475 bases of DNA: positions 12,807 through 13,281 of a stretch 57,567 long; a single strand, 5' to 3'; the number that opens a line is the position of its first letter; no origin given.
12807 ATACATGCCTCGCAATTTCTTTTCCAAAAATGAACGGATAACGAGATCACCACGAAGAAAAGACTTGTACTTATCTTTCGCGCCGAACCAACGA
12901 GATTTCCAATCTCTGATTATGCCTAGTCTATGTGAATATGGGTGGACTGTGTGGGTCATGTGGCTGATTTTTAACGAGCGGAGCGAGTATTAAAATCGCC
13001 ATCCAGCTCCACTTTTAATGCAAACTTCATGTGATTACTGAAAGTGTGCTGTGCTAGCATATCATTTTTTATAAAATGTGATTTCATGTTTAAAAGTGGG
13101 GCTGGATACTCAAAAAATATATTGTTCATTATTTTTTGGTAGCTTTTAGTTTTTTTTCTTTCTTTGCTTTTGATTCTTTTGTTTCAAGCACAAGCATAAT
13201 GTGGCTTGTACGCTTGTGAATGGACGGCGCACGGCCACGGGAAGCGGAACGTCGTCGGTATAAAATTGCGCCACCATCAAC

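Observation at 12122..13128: Two paralogous ~165-nt structured spacers flank rpsC inside the S10 operon and show compensatory base changes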

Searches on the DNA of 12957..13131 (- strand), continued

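Call 61: search_with_rna_model(model_id=R2, sources=[window, L001, L002, L003, L004, L005, L006, L007, L008, L009, L010, L011, L012, L013, L014, L015, L016, L017, L018, L019, L020, L022, L025, L026, L148, L150, L151, L152, L153, L155], max_evalue=1, show_alignments=0)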
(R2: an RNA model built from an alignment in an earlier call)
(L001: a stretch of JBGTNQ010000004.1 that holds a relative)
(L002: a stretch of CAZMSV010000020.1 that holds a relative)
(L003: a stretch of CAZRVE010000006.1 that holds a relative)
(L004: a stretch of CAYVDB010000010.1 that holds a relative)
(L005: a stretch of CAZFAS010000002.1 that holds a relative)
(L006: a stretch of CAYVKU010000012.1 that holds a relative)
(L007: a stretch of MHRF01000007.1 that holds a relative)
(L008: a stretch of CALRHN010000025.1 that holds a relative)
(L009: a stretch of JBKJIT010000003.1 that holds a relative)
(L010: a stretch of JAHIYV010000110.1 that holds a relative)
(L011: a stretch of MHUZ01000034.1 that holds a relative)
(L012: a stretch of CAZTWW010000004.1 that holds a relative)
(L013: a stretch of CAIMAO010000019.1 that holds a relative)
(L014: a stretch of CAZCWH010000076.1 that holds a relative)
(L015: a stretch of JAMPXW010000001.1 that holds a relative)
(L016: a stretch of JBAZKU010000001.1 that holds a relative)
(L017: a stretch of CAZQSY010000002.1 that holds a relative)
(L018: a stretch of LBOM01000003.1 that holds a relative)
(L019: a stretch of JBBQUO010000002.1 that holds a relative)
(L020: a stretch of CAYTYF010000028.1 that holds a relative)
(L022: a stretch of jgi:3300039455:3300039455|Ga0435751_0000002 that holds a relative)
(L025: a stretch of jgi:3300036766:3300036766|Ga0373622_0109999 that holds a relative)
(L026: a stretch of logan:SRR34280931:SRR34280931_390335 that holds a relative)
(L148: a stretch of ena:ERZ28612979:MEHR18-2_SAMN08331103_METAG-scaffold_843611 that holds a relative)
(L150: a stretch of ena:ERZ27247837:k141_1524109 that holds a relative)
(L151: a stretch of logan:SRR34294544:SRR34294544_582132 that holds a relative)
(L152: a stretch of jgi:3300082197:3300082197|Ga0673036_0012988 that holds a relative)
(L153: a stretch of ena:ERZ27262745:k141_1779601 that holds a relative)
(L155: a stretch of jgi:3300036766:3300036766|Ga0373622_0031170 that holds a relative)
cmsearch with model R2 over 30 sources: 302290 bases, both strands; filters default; matches with E-value up to 1: 10.
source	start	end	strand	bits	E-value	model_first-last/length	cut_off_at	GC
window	12119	12169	-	69.1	2.5e-12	1-51/51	no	0.25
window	12957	13007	-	68.4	3.7e-12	1-51/51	no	0.47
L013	3128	3176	+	60.6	2e-10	1-51/51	no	0.31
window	9540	9588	-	55.8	2.3e-09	1-51/51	no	0.39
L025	1928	1984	+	55.6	2.6e-09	1-51/51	no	0.42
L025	71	127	+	54.1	5.4e-09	1-51/51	no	0.37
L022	12217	12261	+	48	1.2e-07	1-51/51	no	0.29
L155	831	878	+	23.5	0.035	1-51/51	no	0.29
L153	5892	5940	+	20.5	0.16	1-51/51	no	0.27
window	47879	47927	+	17.9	0.61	1-51/51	no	0.24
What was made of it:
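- Checked: The partial copy before rpsZ is confirmed by a hairpin-only covariance model (9540-9588, 55.8 bits, E = 2e-9, call 61).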

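Call 75: search_with_rna_model(model_id=R1, sources=[L157], max_evalue=1, show_alignments=3)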
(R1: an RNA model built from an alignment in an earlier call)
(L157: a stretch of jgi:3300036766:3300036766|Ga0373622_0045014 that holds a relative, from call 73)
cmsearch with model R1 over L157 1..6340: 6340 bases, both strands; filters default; matches with E-value up to 1: 3.
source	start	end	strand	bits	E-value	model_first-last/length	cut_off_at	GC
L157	358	529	+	137.4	8.7e-32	1-172/172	no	0.33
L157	1074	1242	+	70.5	9.4e-16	1-172/172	no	0.33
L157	316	506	-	36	1.8e-07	1-172/172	no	0.32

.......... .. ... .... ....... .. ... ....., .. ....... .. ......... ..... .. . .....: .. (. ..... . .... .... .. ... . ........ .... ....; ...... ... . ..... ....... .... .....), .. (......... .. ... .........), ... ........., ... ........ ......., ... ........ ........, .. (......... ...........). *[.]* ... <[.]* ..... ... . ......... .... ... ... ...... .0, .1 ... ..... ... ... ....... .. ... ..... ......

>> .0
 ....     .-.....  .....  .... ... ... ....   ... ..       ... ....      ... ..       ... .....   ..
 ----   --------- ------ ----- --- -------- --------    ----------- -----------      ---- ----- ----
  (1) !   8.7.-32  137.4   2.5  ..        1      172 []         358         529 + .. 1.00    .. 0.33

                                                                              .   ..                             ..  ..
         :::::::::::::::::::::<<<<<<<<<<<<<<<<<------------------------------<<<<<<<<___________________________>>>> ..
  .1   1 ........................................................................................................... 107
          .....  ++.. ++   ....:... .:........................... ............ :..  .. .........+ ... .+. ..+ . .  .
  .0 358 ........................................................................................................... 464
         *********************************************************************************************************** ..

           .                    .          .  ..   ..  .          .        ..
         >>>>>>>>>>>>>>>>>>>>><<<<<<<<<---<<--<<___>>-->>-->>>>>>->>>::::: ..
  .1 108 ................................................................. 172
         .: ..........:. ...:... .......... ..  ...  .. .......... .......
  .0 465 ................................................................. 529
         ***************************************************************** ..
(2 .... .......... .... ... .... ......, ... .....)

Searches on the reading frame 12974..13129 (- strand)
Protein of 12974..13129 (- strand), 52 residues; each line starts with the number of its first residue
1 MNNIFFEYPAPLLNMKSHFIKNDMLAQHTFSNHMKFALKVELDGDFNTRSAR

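Call 72: find_homologous_proteins(query=A6, max_evalue=10)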
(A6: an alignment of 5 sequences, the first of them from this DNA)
Query A6 (5 sequences) (52 aa, profile of the alignment): 2 proteins with E <= 10 among 14 candidates.
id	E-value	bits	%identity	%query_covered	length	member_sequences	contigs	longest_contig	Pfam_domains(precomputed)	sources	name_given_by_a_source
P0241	1.2e-25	107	100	100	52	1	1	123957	-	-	-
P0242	3.7e-8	51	53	62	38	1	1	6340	-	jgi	jgi:hypothetical protein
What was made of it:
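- On Rickettsia-type palindromic elements (RPE): A profile search of 5.8 billion proteins found no larger protein containing the peptide (call 72).
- Gene callers in public data called it twice (P0241 and P0242, call 72). A profile search of 5.8 billion proteins found only the window's own ORF and one other copy (call 72).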

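Call 73: find_encoding_contigs(protein=P0242, flank=6000, max_places=3)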
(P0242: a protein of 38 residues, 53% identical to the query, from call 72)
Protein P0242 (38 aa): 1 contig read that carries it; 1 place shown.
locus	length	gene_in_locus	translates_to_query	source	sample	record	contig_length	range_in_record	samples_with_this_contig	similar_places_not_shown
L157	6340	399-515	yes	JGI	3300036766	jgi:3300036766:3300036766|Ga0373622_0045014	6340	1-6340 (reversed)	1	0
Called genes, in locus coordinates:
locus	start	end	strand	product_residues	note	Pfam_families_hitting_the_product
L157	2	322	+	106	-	?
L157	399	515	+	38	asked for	-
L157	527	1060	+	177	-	PF00347:Ribosomal_L6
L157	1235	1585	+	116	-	PF00861:Ribosomal_L18p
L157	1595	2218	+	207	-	PF00333:Ribosomal_S5, PF03719:Ribosomal_S5_C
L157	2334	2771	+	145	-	PF00828:Ribosomal_L27A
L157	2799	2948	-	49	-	-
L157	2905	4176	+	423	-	PF00344:SecY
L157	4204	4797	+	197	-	PF00406:ADK, PF13207:AAA_17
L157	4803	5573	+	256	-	PF00557:Peptidase_M24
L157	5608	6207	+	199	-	PF00334:NDK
